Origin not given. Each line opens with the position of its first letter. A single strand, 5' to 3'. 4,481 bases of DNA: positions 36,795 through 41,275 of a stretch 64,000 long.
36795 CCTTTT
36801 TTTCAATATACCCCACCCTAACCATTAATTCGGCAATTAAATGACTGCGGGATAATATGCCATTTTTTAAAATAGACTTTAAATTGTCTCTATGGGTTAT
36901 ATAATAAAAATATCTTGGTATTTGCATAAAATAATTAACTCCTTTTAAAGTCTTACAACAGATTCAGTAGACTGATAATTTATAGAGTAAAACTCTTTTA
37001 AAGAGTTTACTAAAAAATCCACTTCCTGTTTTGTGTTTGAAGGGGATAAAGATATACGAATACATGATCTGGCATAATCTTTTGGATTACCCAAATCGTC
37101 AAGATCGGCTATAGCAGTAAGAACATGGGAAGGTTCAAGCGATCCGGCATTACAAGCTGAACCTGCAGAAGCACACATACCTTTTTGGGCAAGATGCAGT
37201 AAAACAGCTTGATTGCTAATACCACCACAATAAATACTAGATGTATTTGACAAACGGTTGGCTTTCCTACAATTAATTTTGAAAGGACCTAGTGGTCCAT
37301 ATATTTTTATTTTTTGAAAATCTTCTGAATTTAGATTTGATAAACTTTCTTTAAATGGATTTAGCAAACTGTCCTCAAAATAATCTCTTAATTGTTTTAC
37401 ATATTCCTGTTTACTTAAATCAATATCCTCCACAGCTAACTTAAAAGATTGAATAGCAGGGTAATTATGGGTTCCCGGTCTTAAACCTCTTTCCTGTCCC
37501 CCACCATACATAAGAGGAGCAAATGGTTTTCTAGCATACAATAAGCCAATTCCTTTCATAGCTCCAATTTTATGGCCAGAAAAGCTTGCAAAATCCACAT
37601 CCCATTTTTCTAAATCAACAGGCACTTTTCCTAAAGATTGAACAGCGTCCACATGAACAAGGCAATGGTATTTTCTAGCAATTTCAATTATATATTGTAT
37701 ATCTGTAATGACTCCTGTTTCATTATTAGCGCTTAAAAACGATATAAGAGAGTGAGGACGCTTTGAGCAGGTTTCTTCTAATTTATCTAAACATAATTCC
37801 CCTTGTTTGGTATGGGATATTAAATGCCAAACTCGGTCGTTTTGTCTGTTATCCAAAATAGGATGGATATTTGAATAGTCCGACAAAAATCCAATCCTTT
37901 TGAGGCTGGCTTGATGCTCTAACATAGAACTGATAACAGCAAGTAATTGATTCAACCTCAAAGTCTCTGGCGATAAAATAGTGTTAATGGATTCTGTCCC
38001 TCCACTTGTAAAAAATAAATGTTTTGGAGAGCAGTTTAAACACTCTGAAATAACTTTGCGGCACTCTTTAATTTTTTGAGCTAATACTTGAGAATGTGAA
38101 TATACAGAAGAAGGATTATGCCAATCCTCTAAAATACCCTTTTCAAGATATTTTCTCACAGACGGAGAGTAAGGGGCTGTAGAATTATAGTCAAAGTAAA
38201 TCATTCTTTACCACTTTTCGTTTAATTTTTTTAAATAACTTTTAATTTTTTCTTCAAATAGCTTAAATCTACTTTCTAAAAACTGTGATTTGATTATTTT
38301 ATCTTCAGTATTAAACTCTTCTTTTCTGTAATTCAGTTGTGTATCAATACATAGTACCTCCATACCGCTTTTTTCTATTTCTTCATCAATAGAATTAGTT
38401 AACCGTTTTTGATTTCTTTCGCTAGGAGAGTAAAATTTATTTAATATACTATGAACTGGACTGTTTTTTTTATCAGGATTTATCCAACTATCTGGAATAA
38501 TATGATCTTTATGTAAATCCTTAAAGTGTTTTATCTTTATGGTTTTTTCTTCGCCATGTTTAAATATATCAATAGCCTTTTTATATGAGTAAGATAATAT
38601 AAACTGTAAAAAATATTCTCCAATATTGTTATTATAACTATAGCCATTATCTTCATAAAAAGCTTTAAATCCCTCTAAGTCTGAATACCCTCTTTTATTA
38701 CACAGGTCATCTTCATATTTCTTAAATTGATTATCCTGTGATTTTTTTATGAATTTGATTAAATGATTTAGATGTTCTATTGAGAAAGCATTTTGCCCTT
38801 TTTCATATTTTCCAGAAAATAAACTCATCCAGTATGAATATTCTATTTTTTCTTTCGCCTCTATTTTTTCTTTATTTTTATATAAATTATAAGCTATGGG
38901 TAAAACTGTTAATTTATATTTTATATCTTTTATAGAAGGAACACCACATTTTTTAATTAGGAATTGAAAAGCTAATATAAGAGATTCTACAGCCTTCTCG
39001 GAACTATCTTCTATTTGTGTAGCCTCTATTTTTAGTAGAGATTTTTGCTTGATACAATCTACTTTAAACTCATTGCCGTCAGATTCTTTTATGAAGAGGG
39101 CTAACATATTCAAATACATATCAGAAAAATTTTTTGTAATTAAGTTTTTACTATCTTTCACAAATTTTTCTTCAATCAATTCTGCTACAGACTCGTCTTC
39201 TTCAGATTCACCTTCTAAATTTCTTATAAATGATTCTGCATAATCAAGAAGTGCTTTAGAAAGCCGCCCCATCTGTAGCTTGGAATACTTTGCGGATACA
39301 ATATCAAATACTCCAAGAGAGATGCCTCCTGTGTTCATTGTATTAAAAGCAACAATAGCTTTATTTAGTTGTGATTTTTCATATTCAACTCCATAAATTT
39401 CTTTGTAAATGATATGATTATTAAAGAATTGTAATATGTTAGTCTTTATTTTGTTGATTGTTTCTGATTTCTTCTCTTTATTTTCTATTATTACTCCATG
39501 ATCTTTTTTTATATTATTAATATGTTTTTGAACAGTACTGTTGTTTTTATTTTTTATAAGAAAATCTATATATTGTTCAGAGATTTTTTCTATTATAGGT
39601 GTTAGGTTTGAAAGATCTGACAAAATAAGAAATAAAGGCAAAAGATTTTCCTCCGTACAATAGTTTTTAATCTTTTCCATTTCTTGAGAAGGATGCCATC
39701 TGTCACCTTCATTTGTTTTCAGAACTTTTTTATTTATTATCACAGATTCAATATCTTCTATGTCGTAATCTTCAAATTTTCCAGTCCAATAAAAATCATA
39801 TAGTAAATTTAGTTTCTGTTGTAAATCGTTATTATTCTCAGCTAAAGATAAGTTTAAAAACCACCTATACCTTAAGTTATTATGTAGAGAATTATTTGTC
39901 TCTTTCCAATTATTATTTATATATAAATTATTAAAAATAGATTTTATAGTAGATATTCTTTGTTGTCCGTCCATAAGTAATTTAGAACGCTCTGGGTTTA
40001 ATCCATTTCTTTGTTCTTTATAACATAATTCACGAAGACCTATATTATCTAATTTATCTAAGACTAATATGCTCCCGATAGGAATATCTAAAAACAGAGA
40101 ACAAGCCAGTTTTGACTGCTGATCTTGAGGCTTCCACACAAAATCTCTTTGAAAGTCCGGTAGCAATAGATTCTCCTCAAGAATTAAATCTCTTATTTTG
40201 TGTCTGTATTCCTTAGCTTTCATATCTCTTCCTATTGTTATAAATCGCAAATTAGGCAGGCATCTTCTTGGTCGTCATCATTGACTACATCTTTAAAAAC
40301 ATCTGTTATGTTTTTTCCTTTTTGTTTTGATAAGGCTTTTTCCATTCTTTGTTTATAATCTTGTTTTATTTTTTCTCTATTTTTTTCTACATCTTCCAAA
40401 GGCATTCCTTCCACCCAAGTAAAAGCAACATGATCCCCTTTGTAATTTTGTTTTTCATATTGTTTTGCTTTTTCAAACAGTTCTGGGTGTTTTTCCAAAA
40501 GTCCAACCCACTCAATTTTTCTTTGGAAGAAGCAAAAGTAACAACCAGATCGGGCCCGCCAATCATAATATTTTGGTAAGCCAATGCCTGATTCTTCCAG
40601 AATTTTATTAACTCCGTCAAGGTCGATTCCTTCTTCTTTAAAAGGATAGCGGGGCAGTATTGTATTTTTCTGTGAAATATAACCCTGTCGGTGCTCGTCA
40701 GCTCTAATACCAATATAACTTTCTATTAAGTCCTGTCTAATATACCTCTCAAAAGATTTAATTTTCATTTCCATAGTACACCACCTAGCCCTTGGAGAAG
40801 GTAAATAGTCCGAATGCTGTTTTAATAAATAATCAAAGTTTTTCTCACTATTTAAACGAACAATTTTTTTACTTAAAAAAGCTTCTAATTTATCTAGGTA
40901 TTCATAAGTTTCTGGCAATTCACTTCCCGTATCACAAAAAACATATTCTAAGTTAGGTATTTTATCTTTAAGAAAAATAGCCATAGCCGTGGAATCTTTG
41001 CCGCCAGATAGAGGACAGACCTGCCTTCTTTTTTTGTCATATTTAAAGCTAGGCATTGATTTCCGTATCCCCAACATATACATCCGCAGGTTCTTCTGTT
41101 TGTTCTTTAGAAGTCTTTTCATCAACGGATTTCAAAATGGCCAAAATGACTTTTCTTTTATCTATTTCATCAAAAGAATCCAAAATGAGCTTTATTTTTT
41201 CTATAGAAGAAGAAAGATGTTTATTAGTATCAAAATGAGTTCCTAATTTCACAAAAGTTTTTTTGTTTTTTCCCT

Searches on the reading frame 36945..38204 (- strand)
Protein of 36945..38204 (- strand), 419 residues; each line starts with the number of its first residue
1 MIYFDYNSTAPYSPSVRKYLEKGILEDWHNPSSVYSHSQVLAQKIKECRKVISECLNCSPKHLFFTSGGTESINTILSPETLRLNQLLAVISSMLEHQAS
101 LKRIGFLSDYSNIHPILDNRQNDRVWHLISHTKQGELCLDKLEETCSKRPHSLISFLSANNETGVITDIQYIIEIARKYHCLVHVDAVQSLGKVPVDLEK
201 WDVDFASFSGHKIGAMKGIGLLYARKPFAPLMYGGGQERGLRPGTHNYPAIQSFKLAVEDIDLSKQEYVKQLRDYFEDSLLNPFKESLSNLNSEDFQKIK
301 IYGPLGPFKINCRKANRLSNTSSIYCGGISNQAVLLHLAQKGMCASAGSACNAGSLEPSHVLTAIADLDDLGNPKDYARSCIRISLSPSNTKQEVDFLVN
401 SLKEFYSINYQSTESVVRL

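Call 3: search_protein_families(library=pfam, proteins=[window:36945-38204:-], max_evalue=0.01)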
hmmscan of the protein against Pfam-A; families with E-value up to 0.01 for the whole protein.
window:36945-38204:- (419 aa): 1 family
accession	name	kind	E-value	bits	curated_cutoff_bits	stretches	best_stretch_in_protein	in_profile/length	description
PF00266.25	Aminotran_5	-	1e-49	170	21.5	1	2-398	1-371/371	Aminotransferase class-V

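Call 4: search_protein_families(library=padloc, proteins=[window:36945-38204:-], max_evalue=0.01)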
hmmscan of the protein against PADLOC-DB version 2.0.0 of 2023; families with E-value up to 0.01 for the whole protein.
window:36945-38204:- (419 aa): 2 families
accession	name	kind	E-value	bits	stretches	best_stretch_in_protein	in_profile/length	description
PDLC02759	SspA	-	1.8e-84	282.2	1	3-405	1-369/374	SspA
PDLC02657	DndA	-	3.5e-82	274.7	1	2-404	1-370/372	DndA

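Call 47: search_protein_families(library=ncbifam, proteins=[window:36945-38204:-], max_evalue=0.001)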
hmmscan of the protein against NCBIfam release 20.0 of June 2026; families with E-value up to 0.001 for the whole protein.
window:36945-38204:- (419 aa): 24 families
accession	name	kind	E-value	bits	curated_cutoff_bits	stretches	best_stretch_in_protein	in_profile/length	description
TIGR03402.1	FeS_nifS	equivalog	8.7e-81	271.6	530.75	1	2-404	1-368/379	cysteine desulfurase NifS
TIGR03235.1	DNA_S_dndA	equivalog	2.1e-59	201.6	480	1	3-385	1-352/353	cysteine desulfurase DndA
TIGR02006.1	IscS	equivalog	2.5e-54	184.9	643.2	1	2-404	5-373/402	IscS subfamily cysteine desulfurase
NF010611.0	PRK14012.1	equivalog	1e-53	182.8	548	1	2-404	7-377/406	IscS subfamily cysteine desulfurase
TIGR03403.1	nifS_epsilon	equivalog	8.7e-52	176.2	587.7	2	2-282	1-277/382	NifS family cysteine desulfurase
NF002806.0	PRK02948.1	subfamily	3.2e-50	171.2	304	1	1-412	1-378/381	IscS subfamily cysteine desulfurase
TIGR01979.1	sufS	subfamily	2.9e-30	105.4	475.1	1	33-405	52-398/403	SufS family cysteine desulfurase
TIGR01977.1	am_tr_V_EF2568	hypoth_equivalog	8.5e-28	97.4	377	1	2-404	1-375/376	cysteine desulfurase family protein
TIGR03392.1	FeS_syn_CsdA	equivalog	4.8e-22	78.7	493.6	1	33-227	50-234/398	cysteine desulfurase CsdA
NF008126.0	PRK10874.1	equivalog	8.1e-21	74.6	607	1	33-227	53-237/401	cysteine desulfurase CsdA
NF041166.1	f2_encap_cargo1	exception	1.3e-19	70.8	800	1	47-227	293-463/623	family 2A encapsulin nanocompartment cargo protein cysteine desulfurase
NF006791.0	PRK09295.1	equivalog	2.1e-16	60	661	1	35-228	59-242/406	cysteine desulfurase SufS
TIGR01976.1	am_tr_V_VC1184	hypoth_equivalog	1.1e-15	57.9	352.35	1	106-402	113-401/401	cysteine desulfurase-like protein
NF040779.1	Sec_lyase_SclA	exception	1.4e-14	53.9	525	1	42-235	42-226/378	selenocysteine lyase SclA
TIGR03301.1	PhnW-AepZ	equivalog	7.3e-09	35.5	360.8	1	128-226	102-202/355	2-aminoethylphosphonate aminotransferase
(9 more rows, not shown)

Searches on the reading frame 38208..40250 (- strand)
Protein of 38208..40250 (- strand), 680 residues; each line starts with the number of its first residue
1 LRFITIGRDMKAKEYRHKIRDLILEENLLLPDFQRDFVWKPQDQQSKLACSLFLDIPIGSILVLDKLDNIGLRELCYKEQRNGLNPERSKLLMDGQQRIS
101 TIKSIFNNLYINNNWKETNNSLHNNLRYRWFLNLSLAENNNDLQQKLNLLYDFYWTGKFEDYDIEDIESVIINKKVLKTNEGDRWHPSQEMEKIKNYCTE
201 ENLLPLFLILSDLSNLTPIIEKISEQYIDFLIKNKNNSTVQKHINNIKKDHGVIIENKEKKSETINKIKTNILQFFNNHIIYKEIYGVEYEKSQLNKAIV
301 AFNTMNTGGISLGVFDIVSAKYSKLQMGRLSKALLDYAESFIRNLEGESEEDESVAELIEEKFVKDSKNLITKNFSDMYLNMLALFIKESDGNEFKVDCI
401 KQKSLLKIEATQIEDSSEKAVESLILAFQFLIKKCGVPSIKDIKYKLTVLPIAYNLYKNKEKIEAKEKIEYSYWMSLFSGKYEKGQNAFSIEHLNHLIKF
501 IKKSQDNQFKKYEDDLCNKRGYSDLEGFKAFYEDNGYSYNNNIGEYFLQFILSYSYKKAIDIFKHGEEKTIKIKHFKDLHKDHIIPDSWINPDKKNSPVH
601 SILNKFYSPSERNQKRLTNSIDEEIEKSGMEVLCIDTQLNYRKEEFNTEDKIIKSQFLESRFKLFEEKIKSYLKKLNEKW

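Call 23: search_protein_families(library=padloc, proteins=[window:38208-40250:-], max_evalue=0.001)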
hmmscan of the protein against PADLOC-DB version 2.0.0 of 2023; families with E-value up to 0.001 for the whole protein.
window:38208-40250:- (680 aa): 2 families
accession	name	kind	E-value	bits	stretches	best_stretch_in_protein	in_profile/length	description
PDLC04709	PDC-M55C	-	6.2e-14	49.5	1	23-118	24-116/554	-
PDLC03877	NsnA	-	1.4e-08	32.4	1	25-135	63-150/385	-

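Call 24: search_protein_families(library=pfam, proteins=[window:38208-40250:-], max_evalue=0.001)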
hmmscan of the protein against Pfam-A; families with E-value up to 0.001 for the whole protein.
window:38208-40250:- (680 aa): 1 family
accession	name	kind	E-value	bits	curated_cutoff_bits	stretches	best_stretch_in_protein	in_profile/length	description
PF03235.19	GmrSD_N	-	2.7e-19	70.5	33.2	1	24-322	6-198/199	GmrSD restriction endonuclease, N-terminal domain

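Call 47: search_protein_families(library=ncbifam, proteins=[window:38208-40250:-], max_evalue=0.001)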
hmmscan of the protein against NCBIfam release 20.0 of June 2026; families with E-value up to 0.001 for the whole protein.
window:38208-40250:- (680 aa): 0 families

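Call 49: search_protein_families(library=pfam, proteins=[window:38208-40250:-], max_evalue=5)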
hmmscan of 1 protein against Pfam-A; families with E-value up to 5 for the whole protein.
window:38208-40250:- (680 aa): 2 families
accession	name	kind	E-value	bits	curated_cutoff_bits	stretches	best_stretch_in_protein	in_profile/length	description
PF03235.19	GmrSD_N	-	2.7e-19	70.5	33.2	1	24-322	6-198/199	GmrSD restriction endonuclease, N-terminal domain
PF05992.17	SbmA_BacA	-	0.0037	17.2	24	1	261-326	219-284/315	SbmA/BacA-like family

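Call 50: search_solved_structures(query=window:38208-40250:-, max_evalue=0.1)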
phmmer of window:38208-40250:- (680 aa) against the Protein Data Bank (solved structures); distinct sequences matched with E-value up to 0.1: 1.
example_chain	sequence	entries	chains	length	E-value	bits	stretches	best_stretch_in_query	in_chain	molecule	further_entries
7p9k_A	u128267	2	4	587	0.0035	19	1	19-102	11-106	DUF262 domain-containing protein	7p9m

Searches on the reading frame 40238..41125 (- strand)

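Call 23: search_protein_families(library=padloc, proteins=[window:40238-41125:-], max_evalue=0.001)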
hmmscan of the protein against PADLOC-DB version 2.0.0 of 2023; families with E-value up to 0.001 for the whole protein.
window:40238-41125:- (295 aa): 4 families
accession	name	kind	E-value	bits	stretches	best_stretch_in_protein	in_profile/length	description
PDLC02782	SspD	-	1.1e-107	357.8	1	34-294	1-276/277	SspD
PDLC02510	BrxP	-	5.6e-09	32.8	1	29-131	128-234/779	BrxP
PDLC02662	DndC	-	7.6e-05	19.9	0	109-134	123-148/481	DndC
PDLC02661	DndC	-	0.00042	17.4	0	109-133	119-143/468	DndC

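Call 24: search_protein_families(library=pfam, proteins=[window:40238-41125:-], max_evalue=0.001)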
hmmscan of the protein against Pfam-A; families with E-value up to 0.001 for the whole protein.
window:40238-41125:- (295 aa): 1 family
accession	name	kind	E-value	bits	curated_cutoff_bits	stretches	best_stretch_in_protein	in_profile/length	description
PF01507.26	PAPS_reduct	-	2.6e-10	41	22.5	1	36-146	3-114/175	Phosphoadenosine phosphosulfate reductase domain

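Call 47: search_protein_families(library=ncbifam, proteins=[window:40238-41125:-], max_evalue=0.001)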
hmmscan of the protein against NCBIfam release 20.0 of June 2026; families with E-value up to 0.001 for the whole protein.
window:40238-41125:- (295 aa): 8 families
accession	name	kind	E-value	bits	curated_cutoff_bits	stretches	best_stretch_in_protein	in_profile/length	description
NF006351.0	PRK08576.1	equivalog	9.5e-18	64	290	1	21-131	223-328/436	hypothetical protein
NF006327.0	PRK08557.1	equivalog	1.2e-16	60.5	366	1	28-234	176-390/415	hypothetical protein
NF010367.0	PRK13795.1-2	equivalog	7.8e-14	51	456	1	36-267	246-487/584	hypothetical protein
NF010368.0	PRK13795.1-3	equivalog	4e-10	38.6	588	1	37-144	252-360/635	hypothetical protein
NF010366.0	PRK13795.1-1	equivalog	5.4e-08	31.4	745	1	37-146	271-380/667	hypothetical protein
NF010369.0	PRK13795.1-4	equivalog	1.4e-07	30.1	1086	1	5-125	224-346/633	hypothetical protein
NF000848.1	PRK00074.1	equivalog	0.00042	19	400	1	32-106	213-290/512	glutamine-hydrolyzing GMP synthase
NF005316.0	PRK06850.1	equivalog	0.00078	18.3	536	0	109-132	126-149/505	hypothetical protein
